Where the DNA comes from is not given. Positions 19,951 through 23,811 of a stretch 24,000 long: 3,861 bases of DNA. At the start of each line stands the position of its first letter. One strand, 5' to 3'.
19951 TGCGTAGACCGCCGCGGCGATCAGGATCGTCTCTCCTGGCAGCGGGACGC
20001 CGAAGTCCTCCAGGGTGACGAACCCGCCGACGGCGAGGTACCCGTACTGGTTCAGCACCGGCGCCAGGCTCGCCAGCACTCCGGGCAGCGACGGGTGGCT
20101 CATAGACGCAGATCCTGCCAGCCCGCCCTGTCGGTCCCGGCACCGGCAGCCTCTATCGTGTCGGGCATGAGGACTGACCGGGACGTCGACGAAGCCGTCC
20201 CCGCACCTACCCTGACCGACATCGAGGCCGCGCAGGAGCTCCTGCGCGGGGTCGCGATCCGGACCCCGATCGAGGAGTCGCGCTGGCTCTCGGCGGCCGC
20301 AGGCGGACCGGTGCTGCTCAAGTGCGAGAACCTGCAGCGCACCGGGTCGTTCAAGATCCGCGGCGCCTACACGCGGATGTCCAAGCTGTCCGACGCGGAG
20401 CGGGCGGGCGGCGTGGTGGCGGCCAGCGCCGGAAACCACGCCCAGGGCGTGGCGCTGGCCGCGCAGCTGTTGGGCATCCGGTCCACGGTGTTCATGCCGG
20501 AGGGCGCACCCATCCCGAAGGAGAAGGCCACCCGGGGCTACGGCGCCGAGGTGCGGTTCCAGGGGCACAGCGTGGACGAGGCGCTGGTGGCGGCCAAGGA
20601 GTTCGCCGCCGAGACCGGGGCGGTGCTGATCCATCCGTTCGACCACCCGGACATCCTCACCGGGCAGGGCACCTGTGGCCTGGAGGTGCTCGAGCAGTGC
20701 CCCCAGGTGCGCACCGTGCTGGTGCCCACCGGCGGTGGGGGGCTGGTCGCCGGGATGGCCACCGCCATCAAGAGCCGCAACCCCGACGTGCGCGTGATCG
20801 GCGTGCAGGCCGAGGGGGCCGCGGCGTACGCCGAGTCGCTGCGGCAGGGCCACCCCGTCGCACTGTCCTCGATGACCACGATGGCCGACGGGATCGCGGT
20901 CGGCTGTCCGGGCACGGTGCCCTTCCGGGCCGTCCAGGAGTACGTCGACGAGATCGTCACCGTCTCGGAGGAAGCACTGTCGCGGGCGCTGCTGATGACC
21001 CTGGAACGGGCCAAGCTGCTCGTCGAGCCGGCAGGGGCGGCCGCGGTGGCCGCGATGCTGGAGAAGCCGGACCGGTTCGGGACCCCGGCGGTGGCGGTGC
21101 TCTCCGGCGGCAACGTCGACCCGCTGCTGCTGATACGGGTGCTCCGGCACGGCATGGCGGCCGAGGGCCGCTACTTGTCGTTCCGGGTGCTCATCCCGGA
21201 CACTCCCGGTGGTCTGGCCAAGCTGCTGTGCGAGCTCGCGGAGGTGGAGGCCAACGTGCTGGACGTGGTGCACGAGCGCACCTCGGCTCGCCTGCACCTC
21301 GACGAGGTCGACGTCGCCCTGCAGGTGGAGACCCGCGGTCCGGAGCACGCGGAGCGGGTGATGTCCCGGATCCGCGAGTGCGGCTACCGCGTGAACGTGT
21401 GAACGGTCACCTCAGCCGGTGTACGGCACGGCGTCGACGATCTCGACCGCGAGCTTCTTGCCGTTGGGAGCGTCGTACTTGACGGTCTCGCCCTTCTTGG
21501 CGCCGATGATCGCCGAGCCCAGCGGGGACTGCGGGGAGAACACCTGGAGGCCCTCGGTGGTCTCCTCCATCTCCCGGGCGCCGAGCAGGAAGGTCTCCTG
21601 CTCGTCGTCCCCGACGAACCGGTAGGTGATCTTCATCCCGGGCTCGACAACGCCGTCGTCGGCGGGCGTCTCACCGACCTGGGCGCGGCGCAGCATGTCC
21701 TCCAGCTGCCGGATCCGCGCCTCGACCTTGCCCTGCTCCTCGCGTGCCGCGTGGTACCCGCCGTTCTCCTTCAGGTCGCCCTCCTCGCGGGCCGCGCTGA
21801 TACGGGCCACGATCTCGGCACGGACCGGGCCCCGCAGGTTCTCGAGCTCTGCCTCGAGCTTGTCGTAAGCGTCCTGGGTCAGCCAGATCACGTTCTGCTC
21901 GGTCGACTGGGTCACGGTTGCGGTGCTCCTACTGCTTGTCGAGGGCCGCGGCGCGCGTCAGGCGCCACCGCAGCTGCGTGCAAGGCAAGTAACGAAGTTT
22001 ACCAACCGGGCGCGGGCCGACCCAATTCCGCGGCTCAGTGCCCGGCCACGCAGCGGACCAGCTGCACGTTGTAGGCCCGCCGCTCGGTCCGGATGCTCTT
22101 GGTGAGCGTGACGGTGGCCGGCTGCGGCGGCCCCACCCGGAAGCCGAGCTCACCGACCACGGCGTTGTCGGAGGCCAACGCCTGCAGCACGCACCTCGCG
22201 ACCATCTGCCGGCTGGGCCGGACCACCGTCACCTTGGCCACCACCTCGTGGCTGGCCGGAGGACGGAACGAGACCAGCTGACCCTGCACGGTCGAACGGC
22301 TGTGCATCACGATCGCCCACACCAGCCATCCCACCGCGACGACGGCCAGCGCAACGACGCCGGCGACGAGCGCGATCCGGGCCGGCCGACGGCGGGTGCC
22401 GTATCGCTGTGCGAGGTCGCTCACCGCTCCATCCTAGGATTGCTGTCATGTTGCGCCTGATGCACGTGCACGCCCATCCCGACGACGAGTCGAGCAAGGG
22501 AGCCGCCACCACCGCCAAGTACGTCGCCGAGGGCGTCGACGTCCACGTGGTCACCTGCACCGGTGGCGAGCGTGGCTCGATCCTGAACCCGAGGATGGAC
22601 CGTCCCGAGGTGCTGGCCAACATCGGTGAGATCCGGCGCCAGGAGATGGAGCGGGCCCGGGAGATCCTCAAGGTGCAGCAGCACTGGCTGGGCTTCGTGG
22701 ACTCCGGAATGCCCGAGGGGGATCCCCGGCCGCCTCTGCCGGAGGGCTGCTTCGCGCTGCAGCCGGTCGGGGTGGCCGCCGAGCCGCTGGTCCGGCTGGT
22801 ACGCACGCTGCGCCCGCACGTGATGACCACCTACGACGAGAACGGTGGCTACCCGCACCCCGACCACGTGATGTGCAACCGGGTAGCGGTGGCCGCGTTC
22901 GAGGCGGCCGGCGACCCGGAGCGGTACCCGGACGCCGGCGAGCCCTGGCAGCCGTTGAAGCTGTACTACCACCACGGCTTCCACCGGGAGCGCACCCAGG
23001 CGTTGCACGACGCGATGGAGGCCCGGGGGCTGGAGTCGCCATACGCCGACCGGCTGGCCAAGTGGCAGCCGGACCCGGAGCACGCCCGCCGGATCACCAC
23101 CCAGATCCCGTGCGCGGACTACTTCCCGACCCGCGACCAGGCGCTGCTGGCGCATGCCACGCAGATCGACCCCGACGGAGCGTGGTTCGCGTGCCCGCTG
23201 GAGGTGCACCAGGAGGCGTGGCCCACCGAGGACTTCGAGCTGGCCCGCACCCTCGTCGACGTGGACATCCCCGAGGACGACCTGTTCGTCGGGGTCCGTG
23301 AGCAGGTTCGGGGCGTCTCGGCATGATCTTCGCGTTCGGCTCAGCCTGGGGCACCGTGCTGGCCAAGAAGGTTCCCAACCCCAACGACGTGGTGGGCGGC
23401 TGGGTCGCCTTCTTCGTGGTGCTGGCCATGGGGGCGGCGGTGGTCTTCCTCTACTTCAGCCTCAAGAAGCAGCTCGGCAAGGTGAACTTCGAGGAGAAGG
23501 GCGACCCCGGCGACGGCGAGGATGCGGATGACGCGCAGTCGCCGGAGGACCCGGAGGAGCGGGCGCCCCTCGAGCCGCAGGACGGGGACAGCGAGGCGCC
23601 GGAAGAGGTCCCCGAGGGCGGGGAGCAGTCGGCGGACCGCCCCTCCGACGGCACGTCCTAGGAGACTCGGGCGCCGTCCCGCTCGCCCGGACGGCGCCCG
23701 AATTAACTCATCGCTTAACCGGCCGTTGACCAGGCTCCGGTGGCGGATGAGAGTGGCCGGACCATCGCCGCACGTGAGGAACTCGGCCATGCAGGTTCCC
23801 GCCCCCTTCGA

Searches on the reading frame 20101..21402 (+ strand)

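Call 14: search_protein_families(library=pfam, proteins=[window:20101-21402:+], max_evalue=0.01)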
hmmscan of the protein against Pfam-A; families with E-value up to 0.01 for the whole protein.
window:20101-21402:+ (433 aa): 2 families
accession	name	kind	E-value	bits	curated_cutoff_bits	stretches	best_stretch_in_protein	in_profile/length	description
PF00291.31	PALP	-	1.1e-84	284.7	35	1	53-336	6-295/295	Pyridoxal-phosphate dependent enzyme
PF01842.31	ACT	-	1.7e-05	24.9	27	1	362-422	4-62/66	ACT domain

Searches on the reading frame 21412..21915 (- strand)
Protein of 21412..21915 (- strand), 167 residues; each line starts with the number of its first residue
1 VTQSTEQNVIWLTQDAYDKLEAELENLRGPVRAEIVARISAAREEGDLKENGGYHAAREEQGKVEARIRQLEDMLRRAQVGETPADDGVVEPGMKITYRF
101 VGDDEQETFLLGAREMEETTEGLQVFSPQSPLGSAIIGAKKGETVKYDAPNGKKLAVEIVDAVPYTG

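Call 13: search_protein_families(library=pfam, proteins=[window:21412-21915:-], max_evalue=0.01)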
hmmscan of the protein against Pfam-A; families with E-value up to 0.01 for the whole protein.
window:21412-21915:- (167 aa): 2 families
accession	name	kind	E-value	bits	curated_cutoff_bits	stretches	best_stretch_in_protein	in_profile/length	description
PF03449.20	GreA_GreB_N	-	1.8e-29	102.1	24.5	1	10-80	1-71/71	Transcription elongation factor, N-terminal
PF01272.25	GreA_GreB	-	7.4e-16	58.3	26.9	1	87-161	3-74/77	Transcription elongation factor, GreA/GreB, C-term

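Call 39: find_encoding_contigs(protein=window:21412-21915:-, flank=10000, max_places=6)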
Protein window:21412-21915:- (167 aa): no gene with exactly this product is on record in the collection.

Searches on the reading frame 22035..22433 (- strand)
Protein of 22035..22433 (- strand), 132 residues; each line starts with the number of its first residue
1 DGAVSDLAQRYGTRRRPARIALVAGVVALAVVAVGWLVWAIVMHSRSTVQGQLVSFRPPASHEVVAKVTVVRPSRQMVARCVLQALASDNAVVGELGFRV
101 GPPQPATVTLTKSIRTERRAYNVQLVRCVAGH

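Call 37: search_protein_families(library=pfam, proteins=[window:22035-22433:-], max_evalue=1)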
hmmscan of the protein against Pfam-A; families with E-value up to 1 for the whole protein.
window:22035-22433:- (132 aa): 1 family
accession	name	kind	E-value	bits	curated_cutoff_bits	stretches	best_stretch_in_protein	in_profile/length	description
PF14155.11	DUF4307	-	1.7e-20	73.4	27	1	21-128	4-111/111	Domain of unknown function (DUF4307)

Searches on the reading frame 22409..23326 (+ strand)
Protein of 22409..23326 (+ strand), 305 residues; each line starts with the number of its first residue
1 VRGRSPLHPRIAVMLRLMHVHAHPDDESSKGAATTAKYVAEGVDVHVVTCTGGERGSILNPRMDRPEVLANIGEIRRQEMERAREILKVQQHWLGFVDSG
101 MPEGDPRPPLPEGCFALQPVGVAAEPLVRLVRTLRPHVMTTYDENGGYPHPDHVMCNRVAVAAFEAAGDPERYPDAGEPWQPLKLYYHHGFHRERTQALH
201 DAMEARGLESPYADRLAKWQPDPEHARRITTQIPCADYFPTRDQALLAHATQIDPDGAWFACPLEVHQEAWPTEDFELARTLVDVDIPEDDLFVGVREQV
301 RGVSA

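Call 37: search_protein_families(library=pfam, proteins=[window:22409-23326:+], max_evalue=1)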
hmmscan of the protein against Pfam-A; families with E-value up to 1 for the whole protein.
window:22409-23326:+ (305 aa): 1 family
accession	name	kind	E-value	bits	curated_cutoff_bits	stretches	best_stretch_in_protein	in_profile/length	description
PF02585.22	PIG-L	-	2.7e-28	99.5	28.2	1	19-163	2-128/129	GlcNAc-PI de-N-acetylase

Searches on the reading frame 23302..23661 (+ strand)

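Call 37: search_protein_families(library=pfam, proteins=[window:23302-23661:+], max_evalue=1)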
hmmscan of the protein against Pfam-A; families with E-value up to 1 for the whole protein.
window:23302-23661:+ (119 aa): 3 families
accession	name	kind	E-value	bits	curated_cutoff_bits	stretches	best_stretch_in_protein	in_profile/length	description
PF11027.13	DUF2615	-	0.19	12.2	23.4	1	31-85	49-103/104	Protein of unknown function (DUF2615)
PF22251.1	PFF1_TM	-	0.19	11.7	32.3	1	30-111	94-177/300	Vacuolar membrane protease, transmembrane domain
PF20800.2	Xp10_P7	-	0.56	10.8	27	1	7-27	9-29/73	Xanthomonas phage Xp10 Transcription regulator P7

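Call 64: search_protein_families(library=ncbifam, proteins=[window:23302-23661:+], max_evalue=0.01)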
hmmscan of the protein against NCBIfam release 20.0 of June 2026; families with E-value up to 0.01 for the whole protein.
window:23302-23661:+ (119 aa): 0 families
